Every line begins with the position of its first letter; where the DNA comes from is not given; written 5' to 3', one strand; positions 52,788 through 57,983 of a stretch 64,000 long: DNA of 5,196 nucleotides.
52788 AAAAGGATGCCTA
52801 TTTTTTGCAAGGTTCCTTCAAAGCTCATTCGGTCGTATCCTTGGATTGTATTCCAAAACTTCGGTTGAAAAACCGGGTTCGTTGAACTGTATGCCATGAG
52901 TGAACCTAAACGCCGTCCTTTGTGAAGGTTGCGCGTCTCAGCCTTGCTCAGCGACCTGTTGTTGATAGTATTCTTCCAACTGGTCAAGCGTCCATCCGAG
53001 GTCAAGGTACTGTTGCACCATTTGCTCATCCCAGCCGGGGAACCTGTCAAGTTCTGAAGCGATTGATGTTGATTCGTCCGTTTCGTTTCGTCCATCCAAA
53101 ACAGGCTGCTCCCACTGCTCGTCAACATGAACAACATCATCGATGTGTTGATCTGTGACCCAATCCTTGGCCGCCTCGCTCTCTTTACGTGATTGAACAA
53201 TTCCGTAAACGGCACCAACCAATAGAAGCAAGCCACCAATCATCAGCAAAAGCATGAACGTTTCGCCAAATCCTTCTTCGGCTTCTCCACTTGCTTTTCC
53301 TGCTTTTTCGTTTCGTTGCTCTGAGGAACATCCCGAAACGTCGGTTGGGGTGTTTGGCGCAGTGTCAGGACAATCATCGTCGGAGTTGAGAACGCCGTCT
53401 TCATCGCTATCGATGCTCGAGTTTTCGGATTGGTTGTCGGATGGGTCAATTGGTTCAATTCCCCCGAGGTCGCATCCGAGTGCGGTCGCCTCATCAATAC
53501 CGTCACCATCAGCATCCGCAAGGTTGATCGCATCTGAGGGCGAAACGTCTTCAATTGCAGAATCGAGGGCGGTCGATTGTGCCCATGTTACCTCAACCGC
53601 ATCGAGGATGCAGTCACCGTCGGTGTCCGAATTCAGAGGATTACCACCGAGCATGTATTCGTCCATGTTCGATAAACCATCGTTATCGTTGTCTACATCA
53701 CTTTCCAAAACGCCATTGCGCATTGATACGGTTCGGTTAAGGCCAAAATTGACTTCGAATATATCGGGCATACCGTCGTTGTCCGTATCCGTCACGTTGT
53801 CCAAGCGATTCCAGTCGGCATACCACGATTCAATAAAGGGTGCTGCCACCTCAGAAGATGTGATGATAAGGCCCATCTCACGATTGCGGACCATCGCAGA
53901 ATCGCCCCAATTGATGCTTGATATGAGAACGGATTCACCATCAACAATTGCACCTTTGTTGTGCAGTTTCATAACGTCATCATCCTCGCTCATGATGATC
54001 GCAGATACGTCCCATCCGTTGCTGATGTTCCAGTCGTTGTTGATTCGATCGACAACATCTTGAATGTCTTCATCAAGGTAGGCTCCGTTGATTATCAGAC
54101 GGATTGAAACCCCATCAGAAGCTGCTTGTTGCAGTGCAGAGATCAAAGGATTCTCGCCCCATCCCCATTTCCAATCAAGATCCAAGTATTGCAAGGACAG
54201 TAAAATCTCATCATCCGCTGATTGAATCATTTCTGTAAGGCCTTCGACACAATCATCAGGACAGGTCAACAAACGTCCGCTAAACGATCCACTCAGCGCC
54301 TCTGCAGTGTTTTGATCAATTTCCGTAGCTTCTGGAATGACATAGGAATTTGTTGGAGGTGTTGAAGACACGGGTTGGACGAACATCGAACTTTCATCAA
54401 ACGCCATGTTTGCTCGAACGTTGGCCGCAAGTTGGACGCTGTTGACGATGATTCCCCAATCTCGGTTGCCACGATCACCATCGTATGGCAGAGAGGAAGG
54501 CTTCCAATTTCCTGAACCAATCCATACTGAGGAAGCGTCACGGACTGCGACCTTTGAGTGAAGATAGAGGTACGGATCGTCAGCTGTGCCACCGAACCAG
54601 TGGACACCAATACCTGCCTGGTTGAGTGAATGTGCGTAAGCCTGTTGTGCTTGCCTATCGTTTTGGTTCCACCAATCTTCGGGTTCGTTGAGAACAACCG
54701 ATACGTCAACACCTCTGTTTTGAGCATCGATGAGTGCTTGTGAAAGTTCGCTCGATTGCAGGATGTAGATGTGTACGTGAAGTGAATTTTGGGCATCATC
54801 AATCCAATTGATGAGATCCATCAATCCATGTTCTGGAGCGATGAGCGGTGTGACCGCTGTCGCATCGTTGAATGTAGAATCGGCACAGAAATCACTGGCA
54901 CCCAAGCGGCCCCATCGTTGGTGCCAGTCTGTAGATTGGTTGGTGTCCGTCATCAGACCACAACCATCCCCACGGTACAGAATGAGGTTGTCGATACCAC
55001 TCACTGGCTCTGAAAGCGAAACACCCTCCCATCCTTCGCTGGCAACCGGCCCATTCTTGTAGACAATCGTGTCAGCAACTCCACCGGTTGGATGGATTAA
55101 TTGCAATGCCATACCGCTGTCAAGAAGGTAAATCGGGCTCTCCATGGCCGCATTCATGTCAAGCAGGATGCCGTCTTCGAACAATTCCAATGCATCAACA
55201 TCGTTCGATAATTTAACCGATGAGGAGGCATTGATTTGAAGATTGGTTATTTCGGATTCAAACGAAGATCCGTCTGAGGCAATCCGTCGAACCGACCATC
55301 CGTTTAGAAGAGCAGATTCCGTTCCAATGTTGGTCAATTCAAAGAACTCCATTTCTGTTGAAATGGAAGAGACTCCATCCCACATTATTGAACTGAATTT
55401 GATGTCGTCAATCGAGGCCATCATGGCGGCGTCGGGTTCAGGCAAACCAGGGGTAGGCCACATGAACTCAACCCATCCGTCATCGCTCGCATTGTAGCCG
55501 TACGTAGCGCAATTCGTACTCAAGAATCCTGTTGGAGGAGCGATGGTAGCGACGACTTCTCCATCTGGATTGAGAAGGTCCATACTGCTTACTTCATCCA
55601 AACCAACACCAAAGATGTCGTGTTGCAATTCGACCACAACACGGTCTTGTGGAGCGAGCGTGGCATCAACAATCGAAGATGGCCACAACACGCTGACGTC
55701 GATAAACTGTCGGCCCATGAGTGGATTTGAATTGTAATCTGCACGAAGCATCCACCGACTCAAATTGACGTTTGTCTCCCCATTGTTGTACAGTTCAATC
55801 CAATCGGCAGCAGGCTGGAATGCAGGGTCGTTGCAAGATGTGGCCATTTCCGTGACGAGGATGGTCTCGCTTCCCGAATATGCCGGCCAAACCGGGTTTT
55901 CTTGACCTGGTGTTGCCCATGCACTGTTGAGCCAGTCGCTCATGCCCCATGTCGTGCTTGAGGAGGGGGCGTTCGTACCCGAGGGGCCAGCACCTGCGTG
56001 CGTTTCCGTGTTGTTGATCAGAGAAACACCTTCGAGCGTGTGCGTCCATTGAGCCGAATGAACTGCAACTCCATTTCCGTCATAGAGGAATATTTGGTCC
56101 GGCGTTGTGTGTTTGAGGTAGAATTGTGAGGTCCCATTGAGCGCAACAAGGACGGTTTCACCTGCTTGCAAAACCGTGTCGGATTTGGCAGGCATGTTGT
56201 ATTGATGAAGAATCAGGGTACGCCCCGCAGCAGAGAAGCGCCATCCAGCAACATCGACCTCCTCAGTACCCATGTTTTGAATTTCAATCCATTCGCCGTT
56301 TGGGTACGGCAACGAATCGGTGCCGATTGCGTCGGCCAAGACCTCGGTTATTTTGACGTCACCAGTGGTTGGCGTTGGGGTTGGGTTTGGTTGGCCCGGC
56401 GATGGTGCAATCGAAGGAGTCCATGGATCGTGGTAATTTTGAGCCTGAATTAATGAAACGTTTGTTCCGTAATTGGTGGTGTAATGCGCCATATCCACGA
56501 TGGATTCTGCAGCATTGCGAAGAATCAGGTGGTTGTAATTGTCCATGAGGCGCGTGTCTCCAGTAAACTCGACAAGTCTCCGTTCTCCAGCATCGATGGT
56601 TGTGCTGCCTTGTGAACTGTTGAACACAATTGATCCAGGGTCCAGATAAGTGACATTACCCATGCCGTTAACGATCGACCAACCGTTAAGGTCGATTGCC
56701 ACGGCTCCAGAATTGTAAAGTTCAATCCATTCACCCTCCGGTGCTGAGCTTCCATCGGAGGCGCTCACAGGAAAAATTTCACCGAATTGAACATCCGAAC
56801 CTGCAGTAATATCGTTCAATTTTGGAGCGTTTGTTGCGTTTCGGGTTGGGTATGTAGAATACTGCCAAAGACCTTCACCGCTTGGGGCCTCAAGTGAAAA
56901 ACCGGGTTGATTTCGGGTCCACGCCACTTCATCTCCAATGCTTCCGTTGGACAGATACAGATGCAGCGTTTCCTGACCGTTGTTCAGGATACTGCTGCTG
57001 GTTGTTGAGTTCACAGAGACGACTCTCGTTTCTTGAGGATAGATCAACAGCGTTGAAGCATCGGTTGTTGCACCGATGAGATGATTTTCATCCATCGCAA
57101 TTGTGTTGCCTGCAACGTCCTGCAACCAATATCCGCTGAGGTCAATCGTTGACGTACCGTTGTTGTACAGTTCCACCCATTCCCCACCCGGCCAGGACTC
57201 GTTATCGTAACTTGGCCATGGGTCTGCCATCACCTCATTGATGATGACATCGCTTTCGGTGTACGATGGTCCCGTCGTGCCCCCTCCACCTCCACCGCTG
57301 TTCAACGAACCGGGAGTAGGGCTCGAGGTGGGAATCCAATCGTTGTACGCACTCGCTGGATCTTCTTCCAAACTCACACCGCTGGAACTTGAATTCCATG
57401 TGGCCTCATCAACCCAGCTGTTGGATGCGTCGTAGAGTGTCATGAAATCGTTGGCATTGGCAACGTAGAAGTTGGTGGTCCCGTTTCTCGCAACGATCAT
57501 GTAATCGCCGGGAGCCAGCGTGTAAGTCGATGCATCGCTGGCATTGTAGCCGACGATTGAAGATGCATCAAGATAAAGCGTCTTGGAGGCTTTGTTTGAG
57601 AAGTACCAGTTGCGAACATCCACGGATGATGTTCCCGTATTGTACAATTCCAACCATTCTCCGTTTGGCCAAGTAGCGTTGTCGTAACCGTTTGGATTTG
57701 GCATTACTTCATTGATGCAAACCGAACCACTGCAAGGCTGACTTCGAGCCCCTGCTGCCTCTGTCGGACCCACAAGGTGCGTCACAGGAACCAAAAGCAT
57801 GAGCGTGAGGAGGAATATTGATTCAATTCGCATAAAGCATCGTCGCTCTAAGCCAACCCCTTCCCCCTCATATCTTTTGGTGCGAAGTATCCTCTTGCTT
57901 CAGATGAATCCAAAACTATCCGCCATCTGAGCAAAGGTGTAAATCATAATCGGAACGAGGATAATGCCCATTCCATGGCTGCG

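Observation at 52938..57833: Giant surface protein with six lamin-tail domains fused to a complete double-HKD PLD domain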

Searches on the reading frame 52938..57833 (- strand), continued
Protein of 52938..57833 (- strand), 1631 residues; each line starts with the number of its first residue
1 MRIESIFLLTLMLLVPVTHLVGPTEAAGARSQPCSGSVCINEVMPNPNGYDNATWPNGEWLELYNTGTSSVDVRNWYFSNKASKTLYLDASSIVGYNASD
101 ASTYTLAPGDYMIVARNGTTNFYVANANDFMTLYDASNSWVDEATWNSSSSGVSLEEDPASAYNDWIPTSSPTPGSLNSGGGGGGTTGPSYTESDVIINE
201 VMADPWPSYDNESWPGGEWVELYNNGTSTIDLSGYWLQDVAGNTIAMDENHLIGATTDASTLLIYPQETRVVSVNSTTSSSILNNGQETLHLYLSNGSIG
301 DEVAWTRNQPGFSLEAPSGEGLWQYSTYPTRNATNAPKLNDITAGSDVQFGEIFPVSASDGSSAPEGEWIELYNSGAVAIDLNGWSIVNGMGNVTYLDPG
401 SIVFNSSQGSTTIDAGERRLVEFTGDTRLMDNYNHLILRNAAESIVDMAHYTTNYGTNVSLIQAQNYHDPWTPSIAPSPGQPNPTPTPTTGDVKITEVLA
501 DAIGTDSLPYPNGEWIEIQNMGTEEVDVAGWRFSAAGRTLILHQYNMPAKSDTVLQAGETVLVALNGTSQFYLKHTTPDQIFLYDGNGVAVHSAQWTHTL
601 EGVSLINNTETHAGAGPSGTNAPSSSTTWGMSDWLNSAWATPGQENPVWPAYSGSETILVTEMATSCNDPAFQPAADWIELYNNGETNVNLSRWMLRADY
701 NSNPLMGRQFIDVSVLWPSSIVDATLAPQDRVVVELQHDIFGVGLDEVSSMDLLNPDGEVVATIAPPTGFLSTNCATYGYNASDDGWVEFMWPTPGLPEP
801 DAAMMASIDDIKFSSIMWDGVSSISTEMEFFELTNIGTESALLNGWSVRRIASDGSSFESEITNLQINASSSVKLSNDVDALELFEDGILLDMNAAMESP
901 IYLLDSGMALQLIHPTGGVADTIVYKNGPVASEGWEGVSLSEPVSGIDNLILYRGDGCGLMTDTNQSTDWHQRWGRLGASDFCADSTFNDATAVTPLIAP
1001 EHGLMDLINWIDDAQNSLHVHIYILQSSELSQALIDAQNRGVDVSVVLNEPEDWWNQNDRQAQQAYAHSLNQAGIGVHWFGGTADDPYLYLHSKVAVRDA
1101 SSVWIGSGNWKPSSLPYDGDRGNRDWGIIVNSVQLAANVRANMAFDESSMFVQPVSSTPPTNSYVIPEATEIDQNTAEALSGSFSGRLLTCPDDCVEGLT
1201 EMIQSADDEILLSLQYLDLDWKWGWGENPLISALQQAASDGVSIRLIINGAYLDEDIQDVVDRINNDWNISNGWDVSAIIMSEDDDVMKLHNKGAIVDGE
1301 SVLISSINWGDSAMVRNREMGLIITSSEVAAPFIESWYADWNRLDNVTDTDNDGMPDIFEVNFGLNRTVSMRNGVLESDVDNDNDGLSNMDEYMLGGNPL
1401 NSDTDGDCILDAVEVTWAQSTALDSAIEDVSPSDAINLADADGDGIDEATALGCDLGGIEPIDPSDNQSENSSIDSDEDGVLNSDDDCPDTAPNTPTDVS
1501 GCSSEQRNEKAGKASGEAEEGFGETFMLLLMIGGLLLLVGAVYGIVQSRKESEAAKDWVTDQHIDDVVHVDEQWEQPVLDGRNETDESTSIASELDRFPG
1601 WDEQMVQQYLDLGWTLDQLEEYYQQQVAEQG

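Call 30: find_encoding_contigs(protein=P0108, flank=10000, max_places=2)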
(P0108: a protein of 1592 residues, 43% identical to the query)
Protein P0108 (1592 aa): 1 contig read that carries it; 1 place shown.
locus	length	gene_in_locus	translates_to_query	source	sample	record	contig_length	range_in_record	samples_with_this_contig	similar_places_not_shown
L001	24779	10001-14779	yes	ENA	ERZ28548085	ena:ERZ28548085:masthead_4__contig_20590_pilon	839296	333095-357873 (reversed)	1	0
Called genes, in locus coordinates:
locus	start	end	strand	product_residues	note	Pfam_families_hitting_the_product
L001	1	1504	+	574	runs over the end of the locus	-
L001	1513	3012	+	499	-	PF01970:TctA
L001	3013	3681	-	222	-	PF01895:PhoU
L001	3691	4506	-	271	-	PF00005:ABC_tran, PF02463:SMC_N (faint), PF13304:AAA_21 (faint)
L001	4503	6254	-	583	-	PF00528:BPD_transp_1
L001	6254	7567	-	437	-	PF00528:BPD_transp_1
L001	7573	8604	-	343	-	PF04014:MazE_antitoxin, PF01895:PhoU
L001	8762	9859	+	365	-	PF12849:PBP_like_2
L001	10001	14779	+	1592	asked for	PF00932:LTD, PF13091:PLDc_2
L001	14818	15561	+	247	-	PF12811:BaxI_1, PF01027:Bax1-I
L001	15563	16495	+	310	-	PF14226:DIOX_N, PF03171:2OG-FeII_Oxy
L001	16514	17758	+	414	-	PF02885:Glycos_trans_3N, PF00591:Glycos_transf_3, PF07831:PYNP_C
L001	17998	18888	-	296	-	-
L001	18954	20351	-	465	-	PF01370:Epimerase, PF13460:NAD_binding_10 (weak), PF08338:DUF1731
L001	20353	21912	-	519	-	-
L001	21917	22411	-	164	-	PF00293:NUDIX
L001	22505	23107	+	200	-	PF00925:GTP_cyclohydro2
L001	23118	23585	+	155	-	PF00578:AhpC-TSA, PF08534:Redoxin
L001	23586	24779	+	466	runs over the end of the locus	PF01978:TrmB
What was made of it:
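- (8) One MGII ortholog has a complete pstSCAB-phoU operon inserted directly upstream (call 30).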

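Call 31: find_encoding_contigs(protein=P0104, flank=10000, max_places=2)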
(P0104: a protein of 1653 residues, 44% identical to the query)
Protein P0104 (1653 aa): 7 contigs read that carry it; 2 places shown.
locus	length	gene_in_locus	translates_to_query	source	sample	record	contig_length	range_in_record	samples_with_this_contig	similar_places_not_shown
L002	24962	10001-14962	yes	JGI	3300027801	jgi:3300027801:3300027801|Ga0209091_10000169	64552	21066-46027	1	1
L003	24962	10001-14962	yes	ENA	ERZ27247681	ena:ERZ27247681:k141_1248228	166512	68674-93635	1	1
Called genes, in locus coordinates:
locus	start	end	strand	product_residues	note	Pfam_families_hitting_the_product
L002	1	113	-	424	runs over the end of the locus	PF02844:GARS_N, PF01071:GARS_A, PF02655:ATP-grasp_3, PF08442:ATP-grasp_2 (weak), PF02222:ATP-grasp (weak), PF02843:GARS_C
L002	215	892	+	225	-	PF01864:CarS-like, PF01148:CTP_transf_1 (weak)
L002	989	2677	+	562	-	-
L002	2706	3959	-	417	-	-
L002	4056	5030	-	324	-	-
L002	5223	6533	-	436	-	PF01966:HD, PF19276:HD_assoc_2 (weak)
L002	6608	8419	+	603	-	PF18884:TSP3_bac (weak)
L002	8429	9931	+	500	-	PF01970:TctA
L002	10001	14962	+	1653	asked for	PF00932:LTD, PF13091:PLDc_2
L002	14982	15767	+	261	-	PF12811:BaxI_1, PF01027:Bax1-I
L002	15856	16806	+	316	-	PF14226:DIOX_N, PF03171:2OG-FeII_Oxy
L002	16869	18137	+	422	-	PF00591:Glycos_transf_3, PF07831:PYNP_C (weak)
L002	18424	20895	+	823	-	PF01391:Collagen, PF23657:DUF7151 (weak), PF01391:Collagen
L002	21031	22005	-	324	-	PF02540:NAD_synthase (faint), PF06508:QueC (faint), PF00958:GMP_synt_C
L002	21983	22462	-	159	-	PF00731:AIRC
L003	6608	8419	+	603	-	PF18884:TSP3_bac (weak)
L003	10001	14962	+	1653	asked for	PF00932:LTD, PF13091:PLDc_2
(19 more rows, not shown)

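Call 32: find_encoding_contigs(protein=P0075, flank=10000, max_places=2)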
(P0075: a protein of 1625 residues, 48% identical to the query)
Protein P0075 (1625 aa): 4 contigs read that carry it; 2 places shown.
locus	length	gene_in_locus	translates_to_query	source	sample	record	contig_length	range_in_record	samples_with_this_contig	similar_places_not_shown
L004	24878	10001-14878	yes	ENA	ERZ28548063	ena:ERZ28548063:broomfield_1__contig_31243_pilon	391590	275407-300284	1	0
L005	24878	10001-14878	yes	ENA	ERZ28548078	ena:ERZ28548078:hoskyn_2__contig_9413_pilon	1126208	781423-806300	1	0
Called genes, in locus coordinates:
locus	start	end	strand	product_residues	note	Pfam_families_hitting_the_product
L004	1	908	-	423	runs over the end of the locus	PF02844:GARS_N, PF01071:GARS_A, PF02655:ATP-grasp_3, PF02222:ATP-grasp (weak), PF02843:GARS_C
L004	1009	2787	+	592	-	PF07705:CARDB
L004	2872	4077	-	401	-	-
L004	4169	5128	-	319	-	-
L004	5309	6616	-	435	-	PF01966:HD, PF19276:HD_assoc_2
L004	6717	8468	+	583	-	-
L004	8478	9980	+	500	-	PF01970:TctA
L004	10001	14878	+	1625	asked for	PF00932:LTD, PF13091:PLDc_2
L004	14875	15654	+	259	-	PF12811:BaxI_1, PF01027:Bax1-I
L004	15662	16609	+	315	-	PF14226:DIOX_N, PF03171:2OG-FeII_Oxy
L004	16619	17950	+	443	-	PF00591:Glycos_transf_3, PF07831:PYNP_C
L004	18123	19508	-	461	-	-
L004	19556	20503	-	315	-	PF02540:NAD_synthase (weak), PF06508:QueC (faint), PF00958:GMP_synt_C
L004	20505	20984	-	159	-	PF00731:AIRC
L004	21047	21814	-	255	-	-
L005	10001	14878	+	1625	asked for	PF00932:LTD, PF13091:PLDc_2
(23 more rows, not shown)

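Call 37: find_encoding_contigs(protein=P0115, flank=10000, max_places=2)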
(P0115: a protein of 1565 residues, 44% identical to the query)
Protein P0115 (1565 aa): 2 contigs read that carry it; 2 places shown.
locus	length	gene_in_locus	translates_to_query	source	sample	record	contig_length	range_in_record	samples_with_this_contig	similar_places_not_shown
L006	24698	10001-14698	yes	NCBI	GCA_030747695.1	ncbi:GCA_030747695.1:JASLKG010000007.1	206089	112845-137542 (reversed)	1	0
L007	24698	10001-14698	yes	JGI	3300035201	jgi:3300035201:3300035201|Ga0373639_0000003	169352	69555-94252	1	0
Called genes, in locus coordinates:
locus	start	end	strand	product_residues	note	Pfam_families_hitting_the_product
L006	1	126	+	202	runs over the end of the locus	PF01864:CarS-like, PF01148:CTP_transf_1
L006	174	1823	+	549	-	PF07705:CARDB (faint)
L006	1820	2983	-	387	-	-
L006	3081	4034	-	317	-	-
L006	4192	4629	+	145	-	PF09055:Sod_Ni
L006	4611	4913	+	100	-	PF00717:Peptidase_S24, PF10502:Peptidase_S26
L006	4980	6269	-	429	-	PF01966:HD, PF19276:HD_assoc_2 (weak)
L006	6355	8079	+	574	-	-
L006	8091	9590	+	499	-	PF01970:TctA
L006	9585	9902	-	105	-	PF03091:CutA1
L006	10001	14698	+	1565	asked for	PF00932:LTD, PF11495:TrmB_EBD_N (faint), PF13091:PLDc_2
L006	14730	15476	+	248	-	PF12811:BaxI_1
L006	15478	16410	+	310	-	PF14226:DIOX_N, PF03171:2OG-FeII_Oxy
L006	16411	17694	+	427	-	PF02885:Glycos_trans_3N, PF00591:Glycos_transf_3, PF07831:PYNP_C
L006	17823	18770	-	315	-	PF02540:NAD_synthase (weak), PF03054:tRNA_Me_trans (faint), PF06508:QueC (faint), PF00958:GMP_synt_C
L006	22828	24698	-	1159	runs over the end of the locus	PF06739:SBBP (faint), PF02412:TSP_3 (faint)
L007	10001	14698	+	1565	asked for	PF00932:LTD, PF11495:TrmB_EBD_N (faint), PF13091:PLDc_2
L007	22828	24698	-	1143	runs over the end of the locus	PF06739:SBBP (faint), PF02412:TSP_3 (faint)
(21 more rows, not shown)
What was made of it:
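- MGII synteny is conserved over tens of kb (GcvP and GuaA are conserved too; calls 31, 32, 37), so adjacency within MGII counts as roughly one evolutionary event.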

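Call 38: find_encoding_contigs(protein=P0118, flank=10000, max_places=2)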
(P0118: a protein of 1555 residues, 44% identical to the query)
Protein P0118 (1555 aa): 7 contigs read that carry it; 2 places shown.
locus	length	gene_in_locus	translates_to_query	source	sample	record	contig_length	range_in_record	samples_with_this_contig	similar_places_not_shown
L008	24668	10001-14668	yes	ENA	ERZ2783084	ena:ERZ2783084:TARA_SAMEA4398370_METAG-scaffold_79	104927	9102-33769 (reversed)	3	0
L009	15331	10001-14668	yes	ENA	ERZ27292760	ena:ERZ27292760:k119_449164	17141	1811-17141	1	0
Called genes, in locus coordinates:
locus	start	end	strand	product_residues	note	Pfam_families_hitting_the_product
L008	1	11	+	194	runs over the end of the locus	PF01864:CarS-like, PF01148:CTP_transf_1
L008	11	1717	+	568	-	-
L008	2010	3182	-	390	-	-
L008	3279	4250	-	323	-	-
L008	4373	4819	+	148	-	PF09055:Sod_Ni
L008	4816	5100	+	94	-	PF00717:Peptidase_S24 (weak), PF10502:Peptidase_S26 (faint)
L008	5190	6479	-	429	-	PF01966:HD, PF19276:HD_assoc_2 (weak)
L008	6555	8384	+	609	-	-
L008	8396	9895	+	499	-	PF01970:TctA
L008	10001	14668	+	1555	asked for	PF00932:LTD, PF13091:PLDc_2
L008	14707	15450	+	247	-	PF12811:BaxI_1, PF01027:Bax1-I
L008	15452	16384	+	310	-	PF14226:DIOX_N, PF03171:2OG-FeII_Oxy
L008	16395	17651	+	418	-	PF02885:Glycos_trans_3N, PF00591:Glycos_transf_3, PF07831:PYNP_C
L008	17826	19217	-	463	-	PF01370:Epimerase, PF08338:DUF1731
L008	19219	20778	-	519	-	-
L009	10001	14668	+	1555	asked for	PF00932:LTD, PF13091:PLDc_2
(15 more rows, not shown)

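Call 100: search_protein_families(library=padloc, proteins=[window:52938-57833:-], max_evalue=0.001)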
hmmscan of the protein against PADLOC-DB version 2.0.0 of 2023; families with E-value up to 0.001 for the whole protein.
window:52938-57833:- (1631 aa): 18 families
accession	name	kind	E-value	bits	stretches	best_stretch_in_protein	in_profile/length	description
PDLC02614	DrmC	-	3.2e-22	77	2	1199-1331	26-142/153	DrmC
PDLC02606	DrmC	-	1.2e-16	59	2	1007-1114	39-146/182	DrmC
PDLC02588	DrmC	-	2.2e-15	55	2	1007-1114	109-216/256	DrmC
PDLC02585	DrmC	-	1.3e-14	52.4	2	1229-1330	133-234/253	DrmC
PDLC02595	DrmC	-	1.9e-14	52.1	2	1199-1323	121-242/269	DrmC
PDLC02616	DrmC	-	1.2e-13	49.1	2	1230-1331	111-206/224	DrmC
PDLC02611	DrmC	-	5.9e-11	40.7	1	1230-1329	26-118/138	DrmC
PDLC02605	DrmC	-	1.4e-10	39.2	2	1289-1331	208-250/270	DrmC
PDLC02612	DrmC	-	3.5e-10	37.8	1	1229-1335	120-219/235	DrmC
PDLC02591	DrmC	-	4.4e-10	37.2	1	1199-1332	117-242/260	DrmC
PDLC02589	DrmC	-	5.7e-10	36.8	1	1230-1331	139-244/264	DrmC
PDLC02597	DrmC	-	1.1e-09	36.6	1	1230-1331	125-226/242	DrmC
PDLC02602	DrmC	-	1.2e-09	35.7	1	1232-1331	137-239/381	DrmC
PDLC02609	DrmC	-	2.8e-09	35.3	0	1232-1331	127-223/241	DrmC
PDLC02607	DrmC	-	1.8e-08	32.1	1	1199-1326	115-239/265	DrmC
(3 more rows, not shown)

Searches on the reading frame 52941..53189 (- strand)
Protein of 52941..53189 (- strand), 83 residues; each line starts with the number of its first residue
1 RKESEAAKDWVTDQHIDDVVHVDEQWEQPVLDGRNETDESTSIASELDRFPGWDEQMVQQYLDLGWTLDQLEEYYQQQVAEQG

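Call 48: search_protein_families(library=pfam, proteins=[window:52941-53189:-], max_evalue=10)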
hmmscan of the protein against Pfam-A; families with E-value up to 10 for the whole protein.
window:52941-53189:- (83 aa): 1 family
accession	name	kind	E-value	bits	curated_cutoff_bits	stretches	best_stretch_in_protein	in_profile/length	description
PF14799.11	FAM195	-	0.24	12.2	25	1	4-61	22-68/98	FAM195 family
